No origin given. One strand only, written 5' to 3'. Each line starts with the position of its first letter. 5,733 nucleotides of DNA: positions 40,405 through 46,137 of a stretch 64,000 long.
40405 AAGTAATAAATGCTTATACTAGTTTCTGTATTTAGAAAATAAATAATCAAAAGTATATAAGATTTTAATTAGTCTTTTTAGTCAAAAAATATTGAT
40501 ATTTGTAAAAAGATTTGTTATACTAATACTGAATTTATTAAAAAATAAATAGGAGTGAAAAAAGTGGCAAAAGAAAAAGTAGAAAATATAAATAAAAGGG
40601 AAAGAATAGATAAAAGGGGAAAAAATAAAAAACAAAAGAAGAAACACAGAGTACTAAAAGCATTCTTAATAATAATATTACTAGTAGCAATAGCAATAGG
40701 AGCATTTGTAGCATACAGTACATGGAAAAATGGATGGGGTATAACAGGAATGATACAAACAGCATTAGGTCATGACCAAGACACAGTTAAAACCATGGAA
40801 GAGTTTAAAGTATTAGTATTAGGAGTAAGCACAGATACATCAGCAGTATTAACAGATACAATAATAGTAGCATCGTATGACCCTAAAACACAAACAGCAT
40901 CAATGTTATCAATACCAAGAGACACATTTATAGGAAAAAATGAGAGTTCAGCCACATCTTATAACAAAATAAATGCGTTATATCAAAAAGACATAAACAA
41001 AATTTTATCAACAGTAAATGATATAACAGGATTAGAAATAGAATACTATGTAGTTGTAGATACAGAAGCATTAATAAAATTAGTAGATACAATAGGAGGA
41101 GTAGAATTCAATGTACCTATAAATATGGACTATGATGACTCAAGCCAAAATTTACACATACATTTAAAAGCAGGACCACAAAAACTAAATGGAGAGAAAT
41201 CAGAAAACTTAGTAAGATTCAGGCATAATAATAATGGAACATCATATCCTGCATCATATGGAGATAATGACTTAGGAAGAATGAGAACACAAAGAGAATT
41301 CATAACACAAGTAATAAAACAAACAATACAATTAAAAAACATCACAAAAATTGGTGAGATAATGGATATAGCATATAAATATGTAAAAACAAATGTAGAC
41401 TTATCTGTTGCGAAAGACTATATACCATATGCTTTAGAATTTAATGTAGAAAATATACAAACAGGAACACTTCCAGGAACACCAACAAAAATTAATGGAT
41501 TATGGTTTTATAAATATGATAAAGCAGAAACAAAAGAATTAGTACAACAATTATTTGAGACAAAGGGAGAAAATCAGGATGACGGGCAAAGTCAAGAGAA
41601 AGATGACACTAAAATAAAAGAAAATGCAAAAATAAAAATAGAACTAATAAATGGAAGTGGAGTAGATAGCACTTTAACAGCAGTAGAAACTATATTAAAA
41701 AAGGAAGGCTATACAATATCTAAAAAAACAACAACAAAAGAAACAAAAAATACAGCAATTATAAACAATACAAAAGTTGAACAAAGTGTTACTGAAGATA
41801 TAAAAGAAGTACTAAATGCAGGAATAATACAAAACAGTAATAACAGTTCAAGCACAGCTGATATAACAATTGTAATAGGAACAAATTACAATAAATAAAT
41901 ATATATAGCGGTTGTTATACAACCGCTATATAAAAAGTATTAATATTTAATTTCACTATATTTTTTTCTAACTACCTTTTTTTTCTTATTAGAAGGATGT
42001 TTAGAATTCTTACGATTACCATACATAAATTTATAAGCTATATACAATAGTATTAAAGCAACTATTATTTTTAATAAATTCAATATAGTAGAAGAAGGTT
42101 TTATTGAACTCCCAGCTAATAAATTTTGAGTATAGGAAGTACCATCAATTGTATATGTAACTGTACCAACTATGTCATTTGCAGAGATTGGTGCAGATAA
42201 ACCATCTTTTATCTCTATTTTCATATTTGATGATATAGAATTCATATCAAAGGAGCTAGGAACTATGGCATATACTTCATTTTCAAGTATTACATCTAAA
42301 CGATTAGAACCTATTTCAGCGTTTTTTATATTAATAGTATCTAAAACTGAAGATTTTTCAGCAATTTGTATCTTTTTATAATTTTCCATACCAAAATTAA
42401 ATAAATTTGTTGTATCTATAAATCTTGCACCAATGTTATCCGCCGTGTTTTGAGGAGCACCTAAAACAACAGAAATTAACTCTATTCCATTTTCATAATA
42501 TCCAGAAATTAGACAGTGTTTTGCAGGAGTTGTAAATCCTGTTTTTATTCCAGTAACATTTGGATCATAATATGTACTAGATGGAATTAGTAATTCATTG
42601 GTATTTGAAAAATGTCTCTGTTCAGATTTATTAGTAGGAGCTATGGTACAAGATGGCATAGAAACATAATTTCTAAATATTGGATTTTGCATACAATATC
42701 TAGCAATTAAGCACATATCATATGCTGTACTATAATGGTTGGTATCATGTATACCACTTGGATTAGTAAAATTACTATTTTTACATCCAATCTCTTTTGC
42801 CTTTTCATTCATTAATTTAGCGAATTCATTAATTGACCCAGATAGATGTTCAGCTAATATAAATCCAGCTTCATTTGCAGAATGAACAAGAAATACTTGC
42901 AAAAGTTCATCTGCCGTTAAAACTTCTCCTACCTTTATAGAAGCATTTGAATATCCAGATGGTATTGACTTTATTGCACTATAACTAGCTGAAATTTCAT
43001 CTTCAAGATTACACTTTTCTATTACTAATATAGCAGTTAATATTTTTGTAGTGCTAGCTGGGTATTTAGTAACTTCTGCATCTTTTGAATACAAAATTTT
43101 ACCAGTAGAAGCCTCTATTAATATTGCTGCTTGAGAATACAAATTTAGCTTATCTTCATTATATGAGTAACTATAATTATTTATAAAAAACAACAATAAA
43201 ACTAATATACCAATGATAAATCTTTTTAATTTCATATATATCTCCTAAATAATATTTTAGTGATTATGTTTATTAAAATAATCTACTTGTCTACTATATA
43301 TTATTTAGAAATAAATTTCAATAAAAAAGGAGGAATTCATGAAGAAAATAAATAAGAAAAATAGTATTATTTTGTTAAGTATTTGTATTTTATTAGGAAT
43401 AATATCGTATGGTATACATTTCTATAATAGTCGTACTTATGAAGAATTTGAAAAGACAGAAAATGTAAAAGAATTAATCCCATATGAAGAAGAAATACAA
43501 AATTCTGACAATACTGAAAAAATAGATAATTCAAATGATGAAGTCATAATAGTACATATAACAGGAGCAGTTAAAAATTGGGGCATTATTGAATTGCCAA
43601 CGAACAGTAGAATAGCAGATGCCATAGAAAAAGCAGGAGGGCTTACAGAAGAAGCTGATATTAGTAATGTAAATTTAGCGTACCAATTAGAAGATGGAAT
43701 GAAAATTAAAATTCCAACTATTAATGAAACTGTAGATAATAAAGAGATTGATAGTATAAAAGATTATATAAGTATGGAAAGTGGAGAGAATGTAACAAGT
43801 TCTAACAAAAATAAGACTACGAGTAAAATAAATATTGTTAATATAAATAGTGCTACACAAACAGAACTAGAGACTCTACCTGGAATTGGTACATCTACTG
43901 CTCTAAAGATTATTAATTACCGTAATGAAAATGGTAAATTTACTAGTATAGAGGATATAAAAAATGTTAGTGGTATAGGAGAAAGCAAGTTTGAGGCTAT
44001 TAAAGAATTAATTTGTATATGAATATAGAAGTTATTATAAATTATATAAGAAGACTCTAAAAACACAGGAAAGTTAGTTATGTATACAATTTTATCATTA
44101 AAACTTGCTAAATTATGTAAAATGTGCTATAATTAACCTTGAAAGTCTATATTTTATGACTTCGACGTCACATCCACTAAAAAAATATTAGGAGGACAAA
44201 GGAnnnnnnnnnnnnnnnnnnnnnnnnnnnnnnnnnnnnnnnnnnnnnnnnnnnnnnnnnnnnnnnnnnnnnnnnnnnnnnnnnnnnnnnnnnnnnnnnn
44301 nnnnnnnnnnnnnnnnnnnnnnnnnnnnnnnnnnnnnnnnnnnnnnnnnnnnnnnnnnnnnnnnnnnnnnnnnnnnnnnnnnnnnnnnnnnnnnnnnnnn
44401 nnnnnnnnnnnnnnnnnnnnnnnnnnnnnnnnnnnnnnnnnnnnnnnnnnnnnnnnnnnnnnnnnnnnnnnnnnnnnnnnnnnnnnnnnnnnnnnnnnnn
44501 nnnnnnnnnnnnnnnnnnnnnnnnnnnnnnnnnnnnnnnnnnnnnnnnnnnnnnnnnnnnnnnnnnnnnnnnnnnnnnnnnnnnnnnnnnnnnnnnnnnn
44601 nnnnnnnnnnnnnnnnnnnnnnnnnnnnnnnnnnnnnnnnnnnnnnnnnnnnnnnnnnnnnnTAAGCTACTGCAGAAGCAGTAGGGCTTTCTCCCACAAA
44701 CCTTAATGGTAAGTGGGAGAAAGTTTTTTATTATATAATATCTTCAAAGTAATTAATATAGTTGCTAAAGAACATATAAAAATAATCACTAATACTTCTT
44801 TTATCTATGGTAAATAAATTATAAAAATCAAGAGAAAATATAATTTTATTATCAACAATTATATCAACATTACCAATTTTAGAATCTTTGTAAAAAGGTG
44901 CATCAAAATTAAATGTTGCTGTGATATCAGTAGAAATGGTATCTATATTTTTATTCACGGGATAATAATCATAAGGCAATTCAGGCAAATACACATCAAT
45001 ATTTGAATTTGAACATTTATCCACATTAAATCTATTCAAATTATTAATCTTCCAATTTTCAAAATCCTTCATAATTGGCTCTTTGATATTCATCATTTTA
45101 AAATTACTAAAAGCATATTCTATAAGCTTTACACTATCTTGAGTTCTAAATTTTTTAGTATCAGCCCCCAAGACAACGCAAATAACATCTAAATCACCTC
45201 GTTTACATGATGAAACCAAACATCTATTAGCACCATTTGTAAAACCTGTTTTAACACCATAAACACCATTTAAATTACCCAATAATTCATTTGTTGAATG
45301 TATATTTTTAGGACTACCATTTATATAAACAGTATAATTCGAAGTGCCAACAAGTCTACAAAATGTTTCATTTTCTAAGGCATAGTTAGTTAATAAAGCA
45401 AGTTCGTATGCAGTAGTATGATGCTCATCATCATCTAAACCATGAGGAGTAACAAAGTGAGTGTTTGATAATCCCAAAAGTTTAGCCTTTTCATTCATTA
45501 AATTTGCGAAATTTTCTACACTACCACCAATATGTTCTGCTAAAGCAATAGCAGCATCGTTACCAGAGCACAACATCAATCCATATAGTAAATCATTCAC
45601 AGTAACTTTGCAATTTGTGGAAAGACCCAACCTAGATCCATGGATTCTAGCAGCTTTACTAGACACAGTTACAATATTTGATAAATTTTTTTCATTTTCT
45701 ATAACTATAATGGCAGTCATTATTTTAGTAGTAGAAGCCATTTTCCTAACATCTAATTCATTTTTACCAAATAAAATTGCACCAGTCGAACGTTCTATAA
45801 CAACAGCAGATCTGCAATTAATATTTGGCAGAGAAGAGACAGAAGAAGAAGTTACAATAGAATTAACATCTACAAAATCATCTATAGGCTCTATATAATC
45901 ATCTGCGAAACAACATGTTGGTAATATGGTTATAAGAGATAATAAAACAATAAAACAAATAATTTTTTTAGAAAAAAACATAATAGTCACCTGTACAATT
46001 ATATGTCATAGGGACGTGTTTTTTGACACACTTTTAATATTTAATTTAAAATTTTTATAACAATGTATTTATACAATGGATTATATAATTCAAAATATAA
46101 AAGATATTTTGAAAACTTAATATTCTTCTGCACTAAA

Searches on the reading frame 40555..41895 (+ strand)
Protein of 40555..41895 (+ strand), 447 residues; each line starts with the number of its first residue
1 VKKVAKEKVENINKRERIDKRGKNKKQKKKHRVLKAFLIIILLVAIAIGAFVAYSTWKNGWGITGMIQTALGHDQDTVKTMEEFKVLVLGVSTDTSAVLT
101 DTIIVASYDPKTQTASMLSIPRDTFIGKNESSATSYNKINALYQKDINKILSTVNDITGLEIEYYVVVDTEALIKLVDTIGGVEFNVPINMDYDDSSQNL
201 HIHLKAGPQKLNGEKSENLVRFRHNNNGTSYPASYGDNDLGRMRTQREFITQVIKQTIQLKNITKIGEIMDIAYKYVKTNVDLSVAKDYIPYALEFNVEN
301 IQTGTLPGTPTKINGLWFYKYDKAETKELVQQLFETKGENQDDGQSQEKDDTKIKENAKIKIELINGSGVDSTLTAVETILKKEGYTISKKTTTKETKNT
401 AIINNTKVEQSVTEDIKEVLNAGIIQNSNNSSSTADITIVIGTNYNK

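Call 12: search_protein_families(library=pfam, proteins=[window:40555-41895:+], max_evalue=0.001)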
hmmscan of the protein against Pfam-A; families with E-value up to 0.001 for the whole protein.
window:40555-41895:+ (447 aa): 2 families
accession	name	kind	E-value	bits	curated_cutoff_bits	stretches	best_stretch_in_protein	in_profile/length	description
PF03816.19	LytR_cpsA_psr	-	4.5e-37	127.9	24.6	1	100-257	2-148/150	LytR_cpsA_psr family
PF13399.11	LytR_C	-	2.9e-07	31.8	22.2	1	360-445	2-86/86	LytR cell envelope-related transcriptional attenuator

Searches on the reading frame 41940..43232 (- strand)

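Call 12: search_protein_families(library=pfam, proteins=[window:41940-43232:-], max_evalue=0.001)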
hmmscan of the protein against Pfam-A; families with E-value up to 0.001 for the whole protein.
window:41940-43232:- (430 aa): 2 families
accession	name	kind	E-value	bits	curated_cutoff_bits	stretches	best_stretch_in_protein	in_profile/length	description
PF00768.25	Peptidase_S11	-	4.6e-55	187.1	27.6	1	29-260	8-238/239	D-alanyl-D-alanine carboxypeptidase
PF07943.18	PBP5_C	-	6.9e-08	33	21.2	1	285-377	1-89/91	Penicillin-binding protein 5, C-terminal domain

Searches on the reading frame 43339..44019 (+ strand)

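Call 12: search_protein_families(library=pfam, proteins=[window:43339-44019:+], max_evalue=0.001)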
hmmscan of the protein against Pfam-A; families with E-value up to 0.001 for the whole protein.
window:43339-44019:+ (227 aa): 6 families
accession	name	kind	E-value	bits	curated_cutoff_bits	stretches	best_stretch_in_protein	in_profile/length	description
PF12836.13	HHH_3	-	7.1e-21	74.5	27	1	163-225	2-64/65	Helix-hairpin-helix motif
PF10531.15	SLBB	-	2.1e-13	50.3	27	1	71-125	1-54/55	SLBB domain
PF00633.29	HHH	-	1.5e-11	43.9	24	1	167-194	3-30/30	Helix-hairpin-helix motif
PF22461.2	SLBB_2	-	1.4e-06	28.8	27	1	72-116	3-49/79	SLBB domain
PF14520.12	HHH_5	-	0.00033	21.5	27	0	171-192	31-52/57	Helix-hairpin-helix domain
PF04919.18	DUF655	-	0.00072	20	22.2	0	176-211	117-151/181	Protein of unknown function (DUF655)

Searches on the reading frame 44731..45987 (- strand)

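Call 12: search_protein_families(library=pfam, proteins=[window:44731-45987:-], max_evalue=0.001)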
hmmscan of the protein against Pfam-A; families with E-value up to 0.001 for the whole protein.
window:44731-45987:- (418 aa): 2 families
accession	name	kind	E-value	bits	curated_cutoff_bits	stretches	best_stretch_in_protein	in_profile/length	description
PF00768.25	Peptidase_S11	-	1.2e-63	215.2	27.6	1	52-277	6-239/239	D-alanyl-D-alanine carboxypeptidase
PF13354.11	Beta-lactamase2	-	2.6e-05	24.1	22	1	63-197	4-140/214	Beta-lactamase enzyme family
